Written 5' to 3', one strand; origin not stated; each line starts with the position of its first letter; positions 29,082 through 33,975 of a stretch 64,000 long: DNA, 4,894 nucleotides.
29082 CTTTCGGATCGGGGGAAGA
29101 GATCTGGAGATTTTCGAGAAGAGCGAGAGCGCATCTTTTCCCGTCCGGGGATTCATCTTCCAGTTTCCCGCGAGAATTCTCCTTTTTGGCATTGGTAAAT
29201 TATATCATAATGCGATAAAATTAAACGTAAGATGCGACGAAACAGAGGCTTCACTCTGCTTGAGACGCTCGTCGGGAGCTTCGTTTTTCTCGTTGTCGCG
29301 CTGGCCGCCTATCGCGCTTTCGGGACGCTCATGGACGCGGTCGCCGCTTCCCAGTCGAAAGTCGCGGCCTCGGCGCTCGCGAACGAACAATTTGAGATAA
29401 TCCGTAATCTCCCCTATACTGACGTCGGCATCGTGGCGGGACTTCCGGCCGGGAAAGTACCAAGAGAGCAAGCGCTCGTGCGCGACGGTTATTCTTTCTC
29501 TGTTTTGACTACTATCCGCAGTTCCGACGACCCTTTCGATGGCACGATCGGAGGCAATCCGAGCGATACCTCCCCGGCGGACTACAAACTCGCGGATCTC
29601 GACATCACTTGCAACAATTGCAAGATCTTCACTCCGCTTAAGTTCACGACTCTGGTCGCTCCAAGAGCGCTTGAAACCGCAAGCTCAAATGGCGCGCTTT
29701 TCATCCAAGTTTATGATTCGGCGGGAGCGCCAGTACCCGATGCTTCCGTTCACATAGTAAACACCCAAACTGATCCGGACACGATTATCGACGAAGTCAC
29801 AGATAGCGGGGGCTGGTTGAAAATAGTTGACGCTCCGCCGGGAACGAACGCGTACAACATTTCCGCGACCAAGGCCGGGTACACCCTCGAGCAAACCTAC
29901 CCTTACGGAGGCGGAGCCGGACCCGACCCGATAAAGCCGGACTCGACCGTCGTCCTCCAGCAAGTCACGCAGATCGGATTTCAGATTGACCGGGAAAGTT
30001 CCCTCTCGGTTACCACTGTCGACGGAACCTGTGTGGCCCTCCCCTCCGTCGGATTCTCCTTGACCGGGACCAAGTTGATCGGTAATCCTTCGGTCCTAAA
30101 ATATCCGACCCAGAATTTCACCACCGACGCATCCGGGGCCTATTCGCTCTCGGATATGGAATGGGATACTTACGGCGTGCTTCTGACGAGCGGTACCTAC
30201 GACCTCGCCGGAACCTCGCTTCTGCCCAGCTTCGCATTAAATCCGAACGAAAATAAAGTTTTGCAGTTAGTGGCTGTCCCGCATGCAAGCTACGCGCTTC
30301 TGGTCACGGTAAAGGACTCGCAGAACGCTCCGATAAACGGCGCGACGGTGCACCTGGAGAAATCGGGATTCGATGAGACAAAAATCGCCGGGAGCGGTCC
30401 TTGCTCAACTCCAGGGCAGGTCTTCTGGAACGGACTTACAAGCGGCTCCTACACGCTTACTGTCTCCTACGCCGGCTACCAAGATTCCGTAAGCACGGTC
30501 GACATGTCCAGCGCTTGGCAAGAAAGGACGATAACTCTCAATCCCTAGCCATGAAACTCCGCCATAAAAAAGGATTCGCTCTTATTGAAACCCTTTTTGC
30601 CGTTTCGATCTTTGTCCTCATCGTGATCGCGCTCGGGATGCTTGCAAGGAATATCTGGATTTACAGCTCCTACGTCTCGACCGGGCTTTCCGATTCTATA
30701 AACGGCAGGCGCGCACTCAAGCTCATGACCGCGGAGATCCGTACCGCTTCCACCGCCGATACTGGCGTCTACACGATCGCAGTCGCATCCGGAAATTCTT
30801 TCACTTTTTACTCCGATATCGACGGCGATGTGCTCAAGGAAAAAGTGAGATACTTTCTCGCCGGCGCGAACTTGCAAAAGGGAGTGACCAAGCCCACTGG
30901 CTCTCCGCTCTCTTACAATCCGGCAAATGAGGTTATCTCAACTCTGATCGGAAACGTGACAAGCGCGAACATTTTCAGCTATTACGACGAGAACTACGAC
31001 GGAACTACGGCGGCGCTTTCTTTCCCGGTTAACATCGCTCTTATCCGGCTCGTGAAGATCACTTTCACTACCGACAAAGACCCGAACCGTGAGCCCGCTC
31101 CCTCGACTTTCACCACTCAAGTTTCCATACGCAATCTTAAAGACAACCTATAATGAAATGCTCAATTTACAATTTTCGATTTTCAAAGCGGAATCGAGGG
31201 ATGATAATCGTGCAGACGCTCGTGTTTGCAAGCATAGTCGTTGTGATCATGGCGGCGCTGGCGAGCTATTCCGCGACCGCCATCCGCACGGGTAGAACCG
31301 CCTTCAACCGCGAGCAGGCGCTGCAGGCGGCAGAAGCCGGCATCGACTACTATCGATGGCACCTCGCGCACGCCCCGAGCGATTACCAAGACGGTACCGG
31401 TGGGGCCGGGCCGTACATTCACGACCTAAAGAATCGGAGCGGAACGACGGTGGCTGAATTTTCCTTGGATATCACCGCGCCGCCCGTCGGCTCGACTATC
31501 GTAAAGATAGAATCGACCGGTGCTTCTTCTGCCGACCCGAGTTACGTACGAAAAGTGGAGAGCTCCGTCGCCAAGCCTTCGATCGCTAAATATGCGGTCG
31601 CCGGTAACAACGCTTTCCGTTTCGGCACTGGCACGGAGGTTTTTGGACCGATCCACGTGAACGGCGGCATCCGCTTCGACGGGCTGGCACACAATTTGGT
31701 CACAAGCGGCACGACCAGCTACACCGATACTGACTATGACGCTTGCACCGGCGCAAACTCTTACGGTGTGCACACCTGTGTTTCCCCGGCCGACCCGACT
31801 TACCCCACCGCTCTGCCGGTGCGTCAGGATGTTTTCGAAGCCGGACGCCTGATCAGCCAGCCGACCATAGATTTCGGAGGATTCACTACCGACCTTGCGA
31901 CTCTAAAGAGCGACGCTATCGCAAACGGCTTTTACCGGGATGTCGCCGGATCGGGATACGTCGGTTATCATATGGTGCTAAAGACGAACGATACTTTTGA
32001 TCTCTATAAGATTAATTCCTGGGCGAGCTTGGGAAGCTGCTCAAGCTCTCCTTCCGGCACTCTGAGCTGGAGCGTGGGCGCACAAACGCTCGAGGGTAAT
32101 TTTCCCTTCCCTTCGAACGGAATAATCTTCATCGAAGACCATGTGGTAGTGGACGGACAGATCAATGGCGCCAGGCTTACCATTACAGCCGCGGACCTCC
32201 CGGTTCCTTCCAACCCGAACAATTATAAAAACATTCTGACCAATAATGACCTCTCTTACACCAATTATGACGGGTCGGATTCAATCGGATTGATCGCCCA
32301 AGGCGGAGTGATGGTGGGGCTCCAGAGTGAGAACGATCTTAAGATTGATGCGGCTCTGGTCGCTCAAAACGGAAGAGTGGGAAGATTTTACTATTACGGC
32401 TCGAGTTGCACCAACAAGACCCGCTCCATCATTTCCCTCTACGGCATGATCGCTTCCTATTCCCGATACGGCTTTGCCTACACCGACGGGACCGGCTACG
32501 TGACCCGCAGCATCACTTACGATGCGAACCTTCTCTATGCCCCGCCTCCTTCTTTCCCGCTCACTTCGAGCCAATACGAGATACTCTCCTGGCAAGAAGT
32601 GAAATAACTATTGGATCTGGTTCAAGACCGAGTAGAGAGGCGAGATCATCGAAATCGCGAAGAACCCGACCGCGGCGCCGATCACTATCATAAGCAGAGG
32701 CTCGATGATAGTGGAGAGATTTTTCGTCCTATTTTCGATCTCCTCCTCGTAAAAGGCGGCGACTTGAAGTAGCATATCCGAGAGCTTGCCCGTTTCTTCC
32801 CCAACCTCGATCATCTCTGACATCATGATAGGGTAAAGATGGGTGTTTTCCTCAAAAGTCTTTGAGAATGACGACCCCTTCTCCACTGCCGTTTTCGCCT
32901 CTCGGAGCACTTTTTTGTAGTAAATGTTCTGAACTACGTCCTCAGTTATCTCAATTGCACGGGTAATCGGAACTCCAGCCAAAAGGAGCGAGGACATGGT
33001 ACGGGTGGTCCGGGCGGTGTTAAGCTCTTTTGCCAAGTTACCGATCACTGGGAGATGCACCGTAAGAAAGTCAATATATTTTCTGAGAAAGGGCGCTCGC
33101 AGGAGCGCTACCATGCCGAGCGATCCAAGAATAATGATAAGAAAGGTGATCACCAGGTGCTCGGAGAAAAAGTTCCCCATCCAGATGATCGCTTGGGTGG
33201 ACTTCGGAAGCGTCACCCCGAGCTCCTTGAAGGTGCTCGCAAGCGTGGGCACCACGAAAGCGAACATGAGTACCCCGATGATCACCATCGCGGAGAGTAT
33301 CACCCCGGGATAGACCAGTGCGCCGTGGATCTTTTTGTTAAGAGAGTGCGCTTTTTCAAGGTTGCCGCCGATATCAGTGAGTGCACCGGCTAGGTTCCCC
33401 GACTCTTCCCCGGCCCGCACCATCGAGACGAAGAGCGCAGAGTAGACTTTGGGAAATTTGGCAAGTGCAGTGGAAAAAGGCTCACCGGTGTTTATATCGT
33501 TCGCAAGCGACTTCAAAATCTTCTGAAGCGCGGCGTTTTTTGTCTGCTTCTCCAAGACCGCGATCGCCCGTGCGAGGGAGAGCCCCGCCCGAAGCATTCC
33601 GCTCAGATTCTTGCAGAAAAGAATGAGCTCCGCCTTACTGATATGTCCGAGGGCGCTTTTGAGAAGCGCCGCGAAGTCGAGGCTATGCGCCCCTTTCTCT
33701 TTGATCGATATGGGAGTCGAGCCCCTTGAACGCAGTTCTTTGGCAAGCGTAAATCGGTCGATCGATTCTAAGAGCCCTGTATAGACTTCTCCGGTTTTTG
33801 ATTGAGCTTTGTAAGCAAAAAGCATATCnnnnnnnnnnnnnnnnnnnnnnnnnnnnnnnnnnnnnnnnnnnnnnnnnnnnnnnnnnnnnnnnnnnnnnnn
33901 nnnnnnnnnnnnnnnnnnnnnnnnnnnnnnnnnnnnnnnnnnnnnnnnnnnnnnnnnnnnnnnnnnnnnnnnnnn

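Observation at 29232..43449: Surface/host-interaction locus: type IV pilus module flanked by three large secreted proteins (SH3b, giant adhesin, HExxH-motif protein)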

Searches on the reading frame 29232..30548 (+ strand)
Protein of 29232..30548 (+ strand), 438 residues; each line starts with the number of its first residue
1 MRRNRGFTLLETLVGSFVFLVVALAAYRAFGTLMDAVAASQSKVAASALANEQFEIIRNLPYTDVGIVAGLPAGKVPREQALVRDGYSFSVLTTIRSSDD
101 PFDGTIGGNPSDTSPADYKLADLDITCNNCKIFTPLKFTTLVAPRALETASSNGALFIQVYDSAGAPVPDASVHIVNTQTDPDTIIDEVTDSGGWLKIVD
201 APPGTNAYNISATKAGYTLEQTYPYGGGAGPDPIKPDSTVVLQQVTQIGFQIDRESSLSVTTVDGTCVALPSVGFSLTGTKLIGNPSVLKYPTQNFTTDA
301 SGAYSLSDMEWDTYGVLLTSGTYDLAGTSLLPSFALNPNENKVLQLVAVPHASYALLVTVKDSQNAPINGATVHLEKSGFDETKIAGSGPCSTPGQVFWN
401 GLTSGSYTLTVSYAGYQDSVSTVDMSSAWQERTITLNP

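Call 4: search_protein_families(library=pfam, proteins=[window:29232-30548:+], max_evalue=0.1)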
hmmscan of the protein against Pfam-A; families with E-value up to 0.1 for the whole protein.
window:29232-30548:+ (438 aa): 12 families
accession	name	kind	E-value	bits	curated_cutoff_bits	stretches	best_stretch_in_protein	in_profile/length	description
PF13620.12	CarboxypepD_reg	-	2.8e-18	66.5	32.3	2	358-426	4-70/82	Carboxypeptidase regulatory-like domain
PF13715.12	CarbopepD_reg_2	-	2.3e-08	34.4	32.2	1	360-428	5-67/88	CarboxypepD_reg-like domain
PF07963.17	N_methyl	-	4.5e-07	29.6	21.2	1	1-27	1-27/27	Prokaryotic N-terminal methylation motif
PF17802.7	SpaA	-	6.7e-06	26.6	23.1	0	361-416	8-65/91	Prealbumin-like fold domain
PF02369.22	Big_1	-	0.00061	20.3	34.9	1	352-413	17-80/93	Bacterial Ig-like domain (group 1)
PF17210.9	SdrD_B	-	0.001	19.7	29.7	0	360-417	16-71/112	SdrD B-like domain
PF16640.11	Big_3_5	-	0.007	17.3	35.5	1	353-422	13-81/88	Bacterial Ig-like domain (group 3)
PF24107.1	DUF7382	-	0.029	14.7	27.4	0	156-194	22-60/65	Domain of unknown function (DUF7382)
PF12985.13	DUF3869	-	0.043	14.5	24.5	1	383-425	25-68/85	Domain of unknown function (DUF3869)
PF24025.1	Ig_DR_A0283-like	-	0.049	14.4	27.1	0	355-378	8-31/102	DR_A0283-like, Ig-like domain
PF08308.17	PEGA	-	0.051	13.9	20.8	0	391-426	23-56/71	PEGA domain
PF07550.17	Shr-like_HID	-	0.079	13.9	22.3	0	402-423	57-79/82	Heme-binding protein Shr-like, Hb-interacting domain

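Call 9: search_protein_families(library=ncbifam, proteins=[window:29232-30548:+], max_evalue=0.01)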
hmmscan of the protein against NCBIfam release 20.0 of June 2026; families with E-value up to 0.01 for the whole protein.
window:29232-30548:+ (438 aa): 5 families
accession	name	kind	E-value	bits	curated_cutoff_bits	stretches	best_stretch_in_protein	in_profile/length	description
TIGR02532.1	IV_pilin_GFxxxE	domain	0.0003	20.5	16.3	1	5-27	2-24/24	prepilin-type N-terminal cleavage/methylation domain-containing protein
NF041013.1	T4P_ComGE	equivalog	0.0021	18.1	49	1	3-54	2-53/83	competence type IV pilus minor pilin ComGE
TIGR04134.1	lipo_with_rSAM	hypoth_equivalog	0.0033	17.4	39.8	0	349-378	35-64/150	radical SAM-associated putative lipoprotein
TIGR01711.1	gspJ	equivalog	0.0034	17.2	64.85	1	5-44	1-40/192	type II secretion system minor pseudopilin GspJ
TIGR01707.1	gspI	equivalog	0.0076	16.7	44.35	0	6-54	1-49/101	type II secretion system minor pseudopilin GspI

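Call 95: search_protein_families(library=phrogs, proteins=[window:29232-30548:+], max_evalue=0.001)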
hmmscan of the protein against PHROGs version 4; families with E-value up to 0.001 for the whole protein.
window:29232-30548:+ (438 aa): 0 families

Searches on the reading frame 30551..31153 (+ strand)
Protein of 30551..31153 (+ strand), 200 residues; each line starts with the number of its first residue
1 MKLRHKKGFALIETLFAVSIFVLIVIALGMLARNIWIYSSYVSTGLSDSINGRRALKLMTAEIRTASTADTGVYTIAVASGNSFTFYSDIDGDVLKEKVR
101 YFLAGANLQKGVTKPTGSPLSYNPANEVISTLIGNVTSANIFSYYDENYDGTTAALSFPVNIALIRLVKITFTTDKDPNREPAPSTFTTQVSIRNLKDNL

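Call 4: search_protein_families(library=pfam, proteins=[window:30551-31153:+], max_evalue=0.1)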
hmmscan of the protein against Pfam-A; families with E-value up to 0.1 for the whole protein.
window:30551-31153:+ (200 aa): 2 families
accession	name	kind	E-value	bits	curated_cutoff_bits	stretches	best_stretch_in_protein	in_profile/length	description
PF07963.17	N_methyl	-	0.0015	18.5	21.2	1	4-28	2-26/27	Prokaryotic N-terminal methylation motif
PF07379.16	DUF1494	-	0.0025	18.2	24.3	1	6-39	2-35/179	Protein of unknown function (DUF1494)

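Call 9: search_protein_families(library=ncbifam, proteins=[window:30551-31153:+], max_evalue=0.01)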
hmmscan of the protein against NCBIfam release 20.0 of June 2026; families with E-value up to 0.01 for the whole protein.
window:30551-31153:+ (200 aa): 2 families
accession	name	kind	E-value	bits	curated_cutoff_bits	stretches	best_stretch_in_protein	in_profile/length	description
NF041013.1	T4P_ComGE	equivalog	0.00021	21.3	49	1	6-28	3-25/83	competence type IV pilus minor pilin ComGE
NF007660.0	PRK10332.1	equivalog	0.0028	18.1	86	1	2-34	4-36/107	prepilin-type N-terminal cleavage/methylation domain-containing protein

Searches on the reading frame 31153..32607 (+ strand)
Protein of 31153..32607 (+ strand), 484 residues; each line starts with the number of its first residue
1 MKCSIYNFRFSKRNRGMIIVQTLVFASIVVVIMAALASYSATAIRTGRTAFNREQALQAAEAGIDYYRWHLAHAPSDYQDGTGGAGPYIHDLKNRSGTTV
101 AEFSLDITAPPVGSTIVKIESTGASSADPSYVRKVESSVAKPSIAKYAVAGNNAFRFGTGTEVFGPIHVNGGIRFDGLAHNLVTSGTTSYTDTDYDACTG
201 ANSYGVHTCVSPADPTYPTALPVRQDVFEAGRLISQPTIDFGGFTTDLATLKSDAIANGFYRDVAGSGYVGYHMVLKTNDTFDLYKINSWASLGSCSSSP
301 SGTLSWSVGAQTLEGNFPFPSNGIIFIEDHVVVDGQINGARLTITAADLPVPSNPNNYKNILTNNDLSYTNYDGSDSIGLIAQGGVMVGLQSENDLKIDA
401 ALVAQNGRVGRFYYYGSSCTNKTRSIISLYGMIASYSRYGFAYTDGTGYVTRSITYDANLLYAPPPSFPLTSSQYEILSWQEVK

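Call 4: search_protein_families(library=pfam, proteins=[window:31153-32607:+], max_evalue=0.1)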
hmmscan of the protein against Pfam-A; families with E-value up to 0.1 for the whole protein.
window:31153-32607:+ (484 aa): 0 families

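Call 9: search_protein_families(library=ncbifam, proteins=[window:31153-32607:+], max_evalue=0.01)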
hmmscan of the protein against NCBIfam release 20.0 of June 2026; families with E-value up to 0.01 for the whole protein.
window:31153-32607:+ (484 aa): 1 family
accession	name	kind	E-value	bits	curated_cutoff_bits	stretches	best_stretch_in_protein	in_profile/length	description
NF037980.1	T2SS_GspK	equivalog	0.0071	15.9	130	1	15-73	2-60/307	type II secretion system minor pseudopilin GspK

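Call 93: search_solved_structures(query=window:31153-32607:+, max_evalue=1)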
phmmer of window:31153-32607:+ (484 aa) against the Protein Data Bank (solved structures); distinct sequences matched with E-value up to 1: 1.
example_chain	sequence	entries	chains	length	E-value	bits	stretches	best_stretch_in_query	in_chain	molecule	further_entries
1ri8_A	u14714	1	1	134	0.45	12.3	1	261-312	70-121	camelid ANTIBODY HEAVY CHAIN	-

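Call 95: search_protein_families(library=phrogs, proteins=[window:31153-32607:+], max_evalue=0.001)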
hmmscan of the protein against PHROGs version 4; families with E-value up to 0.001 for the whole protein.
window:31153-32607:+ (484 aa): 0 families

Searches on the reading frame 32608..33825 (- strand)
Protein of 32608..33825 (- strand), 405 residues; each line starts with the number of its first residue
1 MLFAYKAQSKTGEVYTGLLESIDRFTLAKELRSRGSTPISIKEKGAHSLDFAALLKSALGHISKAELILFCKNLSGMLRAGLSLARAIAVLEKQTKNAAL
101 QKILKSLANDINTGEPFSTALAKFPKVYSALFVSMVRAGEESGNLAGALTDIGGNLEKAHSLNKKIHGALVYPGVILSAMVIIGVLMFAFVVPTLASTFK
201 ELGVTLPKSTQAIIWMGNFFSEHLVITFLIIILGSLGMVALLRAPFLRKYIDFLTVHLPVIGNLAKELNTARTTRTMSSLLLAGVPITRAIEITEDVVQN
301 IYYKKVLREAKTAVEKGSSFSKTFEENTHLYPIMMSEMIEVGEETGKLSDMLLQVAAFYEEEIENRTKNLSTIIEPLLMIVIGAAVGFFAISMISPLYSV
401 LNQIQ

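Call 4: search_protein_families(library=pfam, proteins=[window:32608-33825:-], max_evalue=0.1)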
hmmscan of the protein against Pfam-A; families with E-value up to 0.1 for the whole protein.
window:32608-33825:- (405 aa): 3 families
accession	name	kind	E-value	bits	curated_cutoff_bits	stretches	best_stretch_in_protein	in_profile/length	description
PF00482.28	T2SSF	-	1.3e-58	196.9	25.2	2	274-396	2-125/125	Type II secretion system (T2SS), protein F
PF08951.15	EntA_Immun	-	0.0018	18.9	22.1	0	298-322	18-42/73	Enterocin A Immunity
PF18394.6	TBK1_CCD1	-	0.013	15.5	25.9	1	272-357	25-111/256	TANK-binding kinase 1 coiled-coil domain 1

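Call 9: search_protein_families(library=ncbifam, proteins=[window:32608-33825:-], max_evalue=0.01)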
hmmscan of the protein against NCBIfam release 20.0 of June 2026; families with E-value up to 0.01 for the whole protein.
window:32608-33825:- (405 aa): 6 families
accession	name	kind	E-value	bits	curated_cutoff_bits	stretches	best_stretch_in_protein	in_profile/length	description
TIGR02120.1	GspF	equivalog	7.1e-93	312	424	1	3-402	1-399/401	type II secretion system inner membrane protein GspF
NF052607.1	T4PiliAsmPilCThrm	equivalog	3.8e-83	279.8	700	1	2-404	3-404/406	type IV pilus assembly protein PilC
NF052606.1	T4PiliAsmPilCMyx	equivalog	7.2e-77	259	700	1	3-405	22-419/419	type IV pilus assembly protein PilC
NF007861.0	PRK10573.1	equivalog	4.3e-72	243.4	401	1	2-400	6-394/401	protein transport protein HofC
NF047826.1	T3SSXpsF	equivalog_domain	2.1e-65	221.1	650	1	2-404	3-404/405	type II secretion system protein XpsF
NF041012.2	T4P_ComGB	equivalog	1.3e-43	149.7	240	1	68-401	4-331/332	competence type IV pilus assembly protein ComGB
